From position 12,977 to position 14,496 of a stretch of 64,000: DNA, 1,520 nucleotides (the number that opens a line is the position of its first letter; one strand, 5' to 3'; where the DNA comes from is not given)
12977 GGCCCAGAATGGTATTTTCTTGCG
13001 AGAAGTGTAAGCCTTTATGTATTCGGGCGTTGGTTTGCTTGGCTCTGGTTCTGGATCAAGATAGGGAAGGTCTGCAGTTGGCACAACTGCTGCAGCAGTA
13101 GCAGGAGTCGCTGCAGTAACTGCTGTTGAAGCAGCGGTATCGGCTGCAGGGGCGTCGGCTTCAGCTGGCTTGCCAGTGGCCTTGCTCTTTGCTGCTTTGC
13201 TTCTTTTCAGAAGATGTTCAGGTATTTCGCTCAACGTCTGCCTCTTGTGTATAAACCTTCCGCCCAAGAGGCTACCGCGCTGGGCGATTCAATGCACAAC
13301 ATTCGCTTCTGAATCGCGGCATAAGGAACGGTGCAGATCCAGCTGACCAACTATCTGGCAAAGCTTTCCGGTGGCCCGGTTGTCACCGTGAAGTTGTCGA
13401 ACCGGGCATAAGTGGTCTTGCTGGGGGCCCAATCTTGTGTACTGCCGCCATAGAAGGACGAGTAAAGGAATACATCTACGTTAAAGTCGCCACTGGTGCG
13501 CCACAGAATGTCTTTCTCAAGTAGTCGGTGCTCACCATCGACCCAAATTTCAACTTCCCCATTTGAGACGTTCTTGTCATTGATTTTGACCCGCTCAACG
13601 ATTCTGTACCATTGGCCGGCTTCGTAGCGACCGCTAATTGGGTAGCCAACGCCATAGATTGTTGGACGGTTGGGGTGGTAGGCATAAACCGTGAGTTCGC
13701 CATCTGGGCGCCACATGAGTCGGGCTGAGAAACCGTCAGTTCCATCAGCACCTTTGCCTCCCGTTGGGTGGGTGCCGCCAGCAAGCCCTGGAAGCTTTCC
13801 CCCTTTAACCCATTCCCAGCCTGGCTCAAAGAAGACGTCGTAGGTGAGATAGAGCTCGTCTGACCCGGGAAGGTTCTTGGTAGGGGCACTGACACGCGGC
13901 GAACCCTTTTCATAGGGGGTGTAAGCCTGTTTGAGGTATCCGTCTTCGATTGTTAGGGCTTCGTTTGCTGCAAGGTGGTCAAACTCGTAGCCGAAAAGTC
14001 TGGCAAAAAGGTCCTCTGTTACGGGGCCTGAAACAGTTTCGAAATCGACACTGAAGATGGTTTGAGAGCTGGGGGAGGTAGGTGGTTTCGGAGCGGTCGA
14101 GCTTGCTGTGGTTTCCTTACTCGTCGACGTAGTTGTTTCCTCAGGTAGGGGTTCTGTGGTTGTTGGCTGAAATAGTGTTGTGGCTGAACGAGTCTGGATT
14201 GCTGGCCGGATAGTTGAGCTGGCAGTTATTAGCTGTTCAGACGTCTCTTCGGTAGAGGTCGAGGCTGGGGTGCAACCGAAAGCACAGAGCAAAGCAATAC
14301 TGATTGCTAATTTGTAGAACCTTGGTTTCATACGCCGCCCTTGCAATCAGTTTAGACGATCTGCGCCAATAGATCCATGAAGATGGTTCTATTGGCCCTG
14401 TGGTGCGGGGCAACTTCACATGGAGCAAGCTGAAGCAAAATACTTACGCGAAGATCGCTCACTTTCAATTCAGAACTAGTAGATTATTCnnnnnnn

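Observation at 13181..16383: Identical 15-aa peptide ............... at the N-termini of two different respiratory proteins, encoded with different codons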

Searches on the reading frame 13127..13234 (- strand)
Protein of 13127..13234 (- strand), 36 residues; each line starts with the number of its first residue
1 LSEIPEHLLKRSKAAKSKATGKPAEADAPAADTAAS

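Call 20: search_protein_representatives(alignment_id=A1)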
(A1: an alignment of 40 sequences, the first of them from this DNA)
Query: 40 sequences, 19 profile positions. Proteins with E-value up to 0.001 (for the whole library): 241; up to 1e-10: 35; up to 1e-30: 0. The best 150 are listed.
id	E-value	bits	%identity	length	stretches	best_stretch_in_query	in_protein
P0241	5.7e-16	74.0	-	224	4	1-16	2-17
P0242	1.1e-15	73.1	-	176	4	1-19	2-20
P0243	1.3e-15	72.9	-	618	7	1-18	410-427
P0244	5.9e-15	70.7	-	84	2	1-18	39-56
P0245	8.9e-14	67.0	-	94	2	1-19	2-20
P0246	1.9e-13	66.0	-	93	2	1-19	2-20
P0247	1.0e-12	63.6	-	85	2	1-19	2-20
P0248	1.0e-12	63.6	-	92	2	1-18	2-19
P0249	2.0e-12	62.7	-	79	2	1-17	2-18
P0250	2.1e-12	62.6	-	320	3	3-18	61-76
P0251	2.3e-12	62.5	-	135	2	1-19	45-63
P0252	2.8e-12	62.2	-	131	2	1-18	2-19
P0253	3.9e-12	61.8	-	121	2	1-19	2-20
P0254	4.0e-12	61.7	-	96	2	1-19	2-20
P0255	4.5e-12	61.6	-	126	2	1-19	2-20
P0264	1.5e-11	59.9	-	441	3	1-19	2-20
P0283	2.5e-10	56.0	-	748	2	1-19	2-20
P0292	1.0e-09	54.0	-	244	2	1-18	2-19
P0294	1.3e-09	53.8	-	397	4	1-13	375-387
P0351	1.0e-05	41.3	-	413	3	3-18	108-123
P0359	1.7e-05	40.6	-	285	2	2-13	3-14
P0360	1.7e-05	40.6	-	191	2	1-17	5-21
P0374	3.4e-05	39.7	-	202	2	1-18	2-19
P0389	6.4e-05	38.8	-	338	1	1-19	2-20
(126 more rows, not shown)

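Call 23: search_protein_families(library=pfam, proteins=[P0250, P0264, P0283, P0292, P0294, P0389, P0243, P0351, P0374, P0360], max_evalue=0.01)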
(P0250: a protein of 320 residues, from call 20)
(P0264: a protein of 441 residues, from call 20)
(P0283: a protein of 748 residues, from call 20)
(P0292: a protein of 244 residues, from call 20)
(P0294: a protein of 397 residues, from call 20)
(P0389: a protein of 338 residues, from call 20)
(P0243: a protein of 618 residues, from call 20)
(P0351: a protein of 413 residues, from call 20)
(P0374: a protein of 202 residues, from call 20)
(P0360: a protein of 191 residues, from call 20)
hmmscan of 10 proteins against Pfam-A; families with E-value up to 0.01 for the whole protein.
P0250 (320 aa): 0 families

P0264 (441 aa): 0 families

P0283 (748 aa): 1 family
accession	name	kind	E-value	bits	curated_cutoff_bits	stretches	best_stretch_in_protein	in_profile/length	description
PF18895.5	T4SS_pilin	-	0.00018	22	26.6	0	124-185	8-70/71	Type IV secretion system pilin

P0292 (244 aa): 1 family
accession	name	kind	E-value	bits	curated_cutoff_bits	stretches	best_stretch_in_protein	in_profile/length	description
PF13676.11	TIR_2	-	5.4e-16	59.6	28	1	96-220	1-119/122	TIR domain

P0294 (397 aa): 0 families

P0389 (338 aa): 0 families

P0243 (618 aa): 1 family
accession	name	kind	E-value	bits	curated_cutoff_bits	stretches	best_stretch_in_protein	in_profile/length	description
PF11647.13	MLD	-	0.0095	16.5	35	0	293-316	8-31/81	Membrane Localization Domain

P0351 (413 aa): 1 family
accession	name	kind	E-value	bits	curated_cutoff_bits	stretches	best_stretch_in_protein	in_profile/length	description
PF01187.23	MIF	-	3.1e-05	24.7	22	0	41-75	10-44/114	Macrophage migration inhibitory factor (MIF)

P0374 (202 aa): 0 families

P0360 (191 aa): 2 families
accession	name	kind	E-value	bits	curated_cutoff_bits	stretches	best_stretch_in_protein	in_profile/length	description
PF09394.16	Inhibitor_I42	-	5.6e-07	30.2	27.2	1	95-187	8-87/91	Chagasin family peptidase inhibitor I42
PF12808.12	Mto2_bdg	-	0.0018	19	22.3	1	51-89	13-51/52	Micro-tubular organiser Mto1 C-term Mto2-binding region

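Call 24: search_protein_families(library=ncbifam, proteins=[P0243, P0283, P0250], max_evalue=0.01)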
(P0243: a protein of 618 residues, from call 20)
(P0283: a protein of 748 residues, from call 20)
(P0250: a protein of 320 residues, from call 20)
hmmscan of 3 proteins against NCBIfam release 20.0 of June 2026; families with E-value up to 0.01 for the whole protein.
P0243 (618 aa): 0 families

P0283 (748 aa): 0 families

P0250 (320 aa): 0 families

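Call 25: find_encoding_contigs(protein=P0292, flank=8000, max_places=3)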
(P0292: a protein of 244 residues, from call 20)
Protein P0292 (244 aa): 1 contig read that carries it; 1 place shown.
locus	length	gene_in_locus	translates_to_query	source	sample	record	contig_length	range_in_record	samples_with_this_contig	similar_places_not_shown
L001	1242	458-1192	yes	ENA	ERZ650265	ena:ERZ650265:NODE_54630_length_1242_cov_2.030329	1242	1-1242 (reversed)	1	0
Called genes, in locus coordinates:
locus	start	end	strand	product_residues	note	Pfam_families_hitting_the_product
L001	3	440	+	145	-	?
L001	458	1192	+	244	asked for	PF13676:TIR_2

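Call 26: find_encoding_contigs(protein=P0283, flank=8000, max_places=3)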
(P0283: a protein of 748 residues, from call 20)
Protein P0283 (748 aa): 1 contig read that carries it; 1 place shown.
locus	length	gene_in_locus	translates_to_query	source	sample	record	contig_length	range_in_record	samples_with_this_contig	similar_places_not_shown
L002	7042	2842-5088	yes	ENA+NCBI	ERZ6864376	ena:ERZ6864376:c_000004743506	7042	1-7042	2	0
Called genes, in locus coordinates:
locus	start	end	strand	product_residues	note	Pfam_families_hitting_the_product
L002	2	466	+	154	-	?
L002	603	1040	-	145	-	-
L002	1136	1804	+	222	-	-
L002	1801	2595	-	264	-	PF01209:Ubie_methyltran, PF03141:Methyltransf_29 (weak), PF13489:Methyltransf_23, PF07021:MetW (weak), PF13847:Methyltransf_31, PF08241:Methyltransf_11, PF08242:Methyltransf_12, PF13649:Methyltransf_25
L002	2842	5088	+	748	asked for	-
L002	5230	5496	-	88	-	-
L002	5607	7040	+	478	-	?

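Call 35: search_solved_structures(query=A1, max_evalue=10, show_alignments=5)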
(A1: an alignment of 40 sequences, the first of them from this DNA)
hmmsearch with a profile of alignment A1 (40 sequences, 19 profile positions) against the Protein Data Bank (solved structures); distinct sequences matched with E-value up to 10: 1.
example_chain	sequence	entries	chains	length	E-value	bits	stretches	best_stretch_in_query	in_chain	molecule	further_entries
2pjr_B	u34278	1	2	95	1.7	11.9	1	2-9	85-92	PROTEIN (HELICASE PCRA)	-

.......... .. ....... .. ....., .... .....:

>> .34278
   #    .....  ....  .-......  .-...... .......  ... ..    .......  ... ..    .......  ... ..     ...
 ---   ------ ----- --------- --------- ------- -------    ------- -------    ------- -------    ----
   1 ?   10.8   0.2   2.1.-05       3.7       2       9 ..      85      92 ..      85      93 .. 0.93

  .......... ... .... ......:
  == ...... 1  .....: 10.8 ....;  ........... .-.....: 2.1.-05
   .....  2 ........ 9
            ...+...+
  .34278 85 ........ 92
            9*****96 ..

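Call 39: find_encoding_contigs(protein=P0243, flank=10000, max_places=3)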
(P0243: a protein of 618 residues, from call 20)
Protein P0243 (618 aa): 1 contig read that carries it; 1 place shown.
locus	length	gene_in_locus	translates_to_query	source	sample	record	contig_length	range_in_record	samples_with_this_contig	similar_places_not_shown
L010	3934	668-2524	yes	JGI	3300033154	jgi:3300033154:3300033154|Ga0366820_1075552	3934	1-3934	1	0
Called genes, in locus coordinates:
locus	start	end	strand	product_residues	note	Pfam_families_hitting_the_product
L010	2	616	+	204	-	?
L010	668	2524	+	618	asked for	-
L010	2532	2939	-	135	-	PF00072:Response_reg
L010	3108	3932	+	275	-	?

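Call 40: find_encoding_contigs(protein=P0250, flank=8000, max_places=3)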
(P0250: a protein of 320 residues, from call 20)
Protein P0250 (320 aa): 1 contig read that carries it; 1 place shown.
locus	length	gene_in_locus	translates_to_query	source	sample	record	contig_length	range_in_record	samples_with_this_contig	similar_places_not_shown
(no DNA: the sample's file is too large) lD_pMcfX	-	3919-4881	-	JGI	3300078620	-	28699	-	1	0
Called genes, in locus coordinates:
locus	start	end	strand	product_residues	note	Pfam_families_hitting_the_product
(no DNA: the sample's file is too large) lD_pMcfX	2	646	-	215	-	?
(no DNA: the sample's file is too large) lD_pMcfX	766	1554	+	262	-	PF01978:TrmB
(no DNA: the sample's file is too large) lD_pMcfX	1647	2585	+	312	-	PF01545:Cation_efflux, PF16916:ZT_dimer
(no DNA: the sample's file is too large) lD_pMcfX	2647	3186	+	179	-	PF03473:MOSC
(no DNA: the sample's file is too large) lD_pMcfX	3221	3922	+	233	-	-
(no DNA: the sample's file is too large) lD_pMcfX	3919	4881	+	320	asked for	-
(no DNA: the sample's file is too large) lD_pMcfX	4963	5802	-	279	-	-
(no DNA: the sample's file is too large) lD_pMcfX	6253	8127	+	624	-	PF12138:Spherulin4, PF16656:Pur_ac_phosph_N (faint), PF00041:fn3 (weak), PF16893:fn3_2 (faint), PF25059:FN3_DSCAM-DSCAML_C (faint), PF00041:fn3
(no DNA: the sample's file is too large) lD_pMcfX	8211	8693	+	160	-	-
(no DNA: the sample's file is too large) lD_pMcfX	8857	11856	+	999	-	-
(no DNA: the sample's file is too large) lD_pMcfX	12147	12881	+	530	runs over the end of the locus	PF00501:AMP-binding, PF13193:AMP-binding_C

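Call 47: list_cluster_members(proteins=[P0359, P0243, P0351, P0283, P0250, P0264, P0294, P0241, P0242, P0389])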
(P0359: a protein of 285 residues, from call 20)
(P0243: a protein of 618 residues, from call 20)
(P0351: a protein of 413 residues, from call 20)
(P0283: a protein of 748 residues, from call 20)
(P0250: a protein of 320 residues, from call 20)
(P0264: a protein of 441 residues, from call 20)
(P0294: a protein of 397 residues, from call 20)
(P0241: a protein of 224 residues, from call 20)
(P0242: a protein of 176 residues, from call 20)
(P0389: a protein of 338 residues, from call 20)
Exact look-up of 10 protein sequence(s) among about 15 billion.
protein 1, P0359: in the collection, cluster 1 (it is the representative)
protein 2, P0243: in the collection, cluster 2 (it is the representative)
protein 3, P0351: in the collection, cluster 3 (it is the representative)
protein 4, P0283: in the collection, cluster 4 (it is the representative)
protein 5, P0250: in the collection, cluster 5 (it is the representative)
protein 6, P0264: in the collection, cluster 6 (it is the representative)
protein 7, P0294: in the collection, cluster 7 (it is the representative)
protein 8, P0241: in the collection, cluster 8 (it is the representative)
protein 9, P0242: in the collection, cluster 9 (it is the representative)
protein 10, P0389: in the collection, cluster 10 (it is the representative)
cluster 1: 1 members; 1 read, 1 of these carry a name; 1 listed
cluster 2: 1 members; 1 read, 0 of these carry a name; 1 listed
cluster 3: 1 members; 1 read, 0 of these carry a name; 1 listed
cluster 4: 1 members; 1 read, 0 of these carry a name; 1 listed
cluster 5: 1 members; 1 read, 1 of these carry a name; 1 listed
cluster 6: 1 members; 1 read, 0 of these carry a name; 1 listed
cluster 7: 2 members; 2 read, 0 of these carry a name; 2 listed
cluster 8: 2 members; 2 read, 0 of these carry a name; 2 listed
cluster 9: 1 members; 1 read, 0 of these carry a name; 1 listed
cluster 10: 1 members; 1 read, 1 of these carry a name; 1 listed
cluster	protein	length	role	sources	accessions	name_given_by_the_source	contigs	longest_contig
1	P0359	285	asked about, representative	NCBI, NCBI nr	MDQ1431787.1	MAG: hypothetical protein QOF40_2389 [Actinomycetota bacterium] | hypothetical protein [Actinomycetota bacterium]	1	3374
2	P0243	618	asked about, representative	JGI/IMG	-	-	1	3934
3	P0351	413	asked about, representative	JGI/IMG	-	-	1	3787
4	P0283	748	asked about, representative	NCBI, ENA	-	-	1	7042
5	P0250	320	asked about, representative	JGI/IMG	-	hypothetical protein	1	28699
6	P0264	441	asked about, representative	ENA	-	-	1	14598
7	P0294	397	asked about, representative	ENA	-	-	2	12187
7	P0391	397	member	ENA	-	-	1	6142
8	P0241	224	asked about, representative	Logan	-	-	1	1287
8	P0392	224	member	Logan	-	-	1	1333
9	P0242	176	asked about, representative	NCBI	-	-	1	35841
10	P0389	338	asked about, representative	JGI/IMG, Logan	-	hypothetical protein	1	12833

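Call 48: find_encoding_contigs(protein=P0264, flank=8000, max_places=2)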
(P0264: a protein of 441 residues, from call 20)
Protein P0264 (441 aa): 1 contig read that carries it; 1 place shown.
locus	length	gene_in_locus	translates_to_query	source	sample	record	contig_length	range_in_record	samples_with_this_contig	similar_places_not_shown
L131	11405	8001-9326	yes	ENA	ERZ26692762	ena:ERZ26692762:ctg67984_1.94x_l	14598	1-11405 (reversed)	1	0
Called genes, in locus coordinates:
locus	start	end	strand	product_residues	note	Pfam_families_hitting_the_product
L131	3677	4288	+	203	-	-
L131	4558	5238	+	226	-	-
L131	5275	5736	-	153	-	PF01230:HIT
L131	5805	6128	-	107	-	-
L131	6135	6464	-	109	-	-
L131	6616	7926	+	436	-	-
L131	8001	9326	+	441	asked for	-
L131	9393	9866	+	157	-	-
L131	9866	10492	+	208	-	-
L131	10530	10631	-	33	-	-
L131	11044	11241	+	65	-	-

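Call 49: find_encoding_contigs(protein=P0294, flank=8000, max_places=2)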
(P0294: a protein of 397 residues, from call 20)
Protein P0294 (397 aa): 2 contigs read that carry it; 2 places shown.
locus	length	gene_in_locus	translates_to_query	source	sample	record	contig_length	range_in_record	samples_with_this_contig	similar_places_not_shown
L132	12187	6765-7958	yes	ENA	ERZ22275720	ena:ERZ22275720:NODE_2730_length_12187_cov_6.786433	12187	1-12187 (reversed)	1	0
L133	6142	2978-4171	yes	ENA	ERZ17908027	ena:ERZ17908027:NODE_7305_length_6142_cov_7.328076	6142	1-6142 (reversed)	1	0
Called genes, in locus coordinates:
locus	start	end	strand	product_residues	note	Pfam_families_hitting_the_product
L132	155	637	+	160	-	-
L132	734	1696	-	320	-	PF01171:ATP_bind_3, PF01507:PAPS_reduct (weak)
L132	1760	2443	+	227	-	-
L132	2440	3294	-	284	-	-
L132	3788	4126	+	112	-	-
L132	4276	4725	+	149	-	-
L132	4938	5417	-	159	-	PF00293:NUDIX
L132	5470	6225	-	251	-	PF02535:Zip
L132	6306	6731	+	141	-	PF01475:FUR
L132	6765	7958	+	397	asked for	-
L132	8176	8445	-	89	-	PF00856:SET (faint)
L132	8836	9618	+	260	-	-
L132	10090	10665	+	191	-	PF00005:ABC_tran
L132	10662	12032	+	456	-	PF12704:MacB_PCD, PF02687:FtsX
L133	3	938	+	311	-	?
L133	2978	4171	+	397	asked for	-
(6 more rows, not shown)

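Call 50: find_encoding_contigs(protein=P0389, flank=8000, max_places=2)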
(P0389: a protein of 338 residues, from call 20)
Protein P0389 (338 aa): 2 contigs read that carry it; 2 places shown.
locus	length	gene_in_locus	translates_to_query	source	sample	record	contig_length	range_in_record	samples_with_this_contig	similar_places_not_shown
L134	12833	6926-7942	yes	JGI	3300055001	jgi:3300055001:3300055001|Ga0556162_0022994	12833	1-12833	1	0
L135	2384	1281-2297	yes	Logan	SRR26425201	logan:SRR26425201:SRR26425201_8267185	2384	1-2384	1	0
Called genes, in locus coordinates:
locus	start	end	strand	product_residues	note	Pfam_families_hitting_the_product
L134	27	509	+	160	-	PF13310:Virulence_RhuM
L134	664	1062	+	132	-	PF00383:dCMP_cyt_deam_1 (weak)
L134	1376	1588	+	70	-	PF13619:KTSC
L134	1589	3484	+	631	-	PF13175:AAA_15, PF13304:AAA_21, PF20469:OLD-like_TOPRIM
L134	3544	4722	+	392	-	PF09903:DUF2130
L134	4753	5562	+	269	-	-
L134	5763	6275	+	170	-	-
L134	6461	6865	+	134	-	-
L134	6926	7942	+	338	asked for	-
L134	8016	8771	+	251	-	-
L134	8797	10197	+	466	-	-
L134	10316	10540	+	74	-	-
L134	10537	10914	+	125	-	PF02661:Fic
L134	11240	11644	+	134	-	-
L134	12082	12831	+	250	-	?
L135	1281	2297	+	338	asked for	-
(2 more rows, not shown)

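Call 81: search_protein_families(library=phrogs, proteins=[P0389, P0264, P0250, P0294], max_evalue=0.001)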
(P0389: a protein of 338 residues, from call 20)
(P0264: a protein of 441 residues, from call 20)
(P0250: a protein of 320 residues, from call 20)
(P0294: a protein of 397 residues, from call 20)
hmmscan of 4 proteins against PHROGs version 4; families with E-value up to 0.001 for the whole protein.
P0389 (338 aa): 0 families

P0264 (441 aa): 0 families

P0250 (320 aa): 0 families

P0294 (397 aa): 0 families

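Call 82: find_encoding_contigs(protein=P0242, flank=10000, max_places=1)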
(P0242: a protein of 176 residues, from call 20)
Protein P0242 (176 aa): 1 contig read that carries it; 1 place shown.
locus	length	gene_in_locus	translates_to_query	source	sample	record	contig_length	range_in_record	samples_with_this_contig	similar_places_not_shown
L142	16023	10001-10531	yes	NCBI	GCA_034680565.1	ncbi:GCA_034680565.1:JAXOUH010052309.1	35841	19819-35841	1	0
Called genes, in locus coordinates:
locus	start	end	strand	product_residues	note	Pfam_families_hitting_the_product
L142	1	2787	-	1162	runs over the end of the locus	-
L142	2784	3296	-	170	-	-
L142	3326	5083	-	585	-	-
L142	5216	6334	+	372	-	PF00331:Glyco_hydro_10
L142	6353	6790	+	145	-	PF19853:DUF6328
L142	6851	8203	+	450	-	-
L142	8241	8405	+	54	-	-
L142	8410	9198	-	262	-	PF13649:Methyltransf_25 (faint)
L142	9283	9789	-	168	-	-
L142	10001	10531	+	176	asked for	-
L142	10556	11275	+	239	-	-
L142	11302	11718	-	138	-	-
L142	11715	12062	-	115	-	-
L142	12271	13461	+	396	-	PF15891:Nuc_deoxyri_tr2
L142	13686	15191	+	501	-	-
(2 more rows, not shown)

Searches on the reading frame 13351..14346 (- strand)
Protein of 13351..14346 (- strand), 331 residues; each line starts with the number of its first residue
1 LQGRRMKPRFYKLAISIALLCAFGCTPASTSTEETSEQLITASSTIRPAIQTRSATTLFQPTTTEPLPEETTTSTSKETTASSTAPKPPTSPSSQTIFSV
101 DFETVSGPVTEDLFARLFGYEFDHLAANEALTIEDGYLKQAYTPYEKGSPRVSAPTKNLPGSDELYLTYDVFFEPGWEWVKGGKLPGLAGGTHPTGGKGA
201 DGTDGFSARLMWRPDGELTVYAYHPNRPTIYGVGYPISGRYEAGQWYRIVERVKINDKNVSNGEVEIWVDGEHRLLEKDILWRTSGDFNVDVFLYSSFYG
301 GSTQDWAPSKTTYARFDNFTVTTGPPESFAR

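Call 5: search_protein_families(library=pfam, proteins=[window:13351-14346:-], max_evalue=0.01)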
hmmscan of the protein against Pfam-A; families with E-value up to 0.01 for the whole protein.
window:13351-14346:- (331 aa): 2 families
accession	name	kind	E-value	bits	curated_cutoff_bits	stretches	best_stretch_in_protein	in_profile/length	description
PF21294.4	Polysacc_lyase_14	-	1.7e-43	149.3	27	1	137-319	13-215/215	Polysaccharide lyase 14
PF14099.13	Polysacc_lyase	-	0.00044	20.6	29.9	1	239-286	138-183/210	Polysaccharide lyase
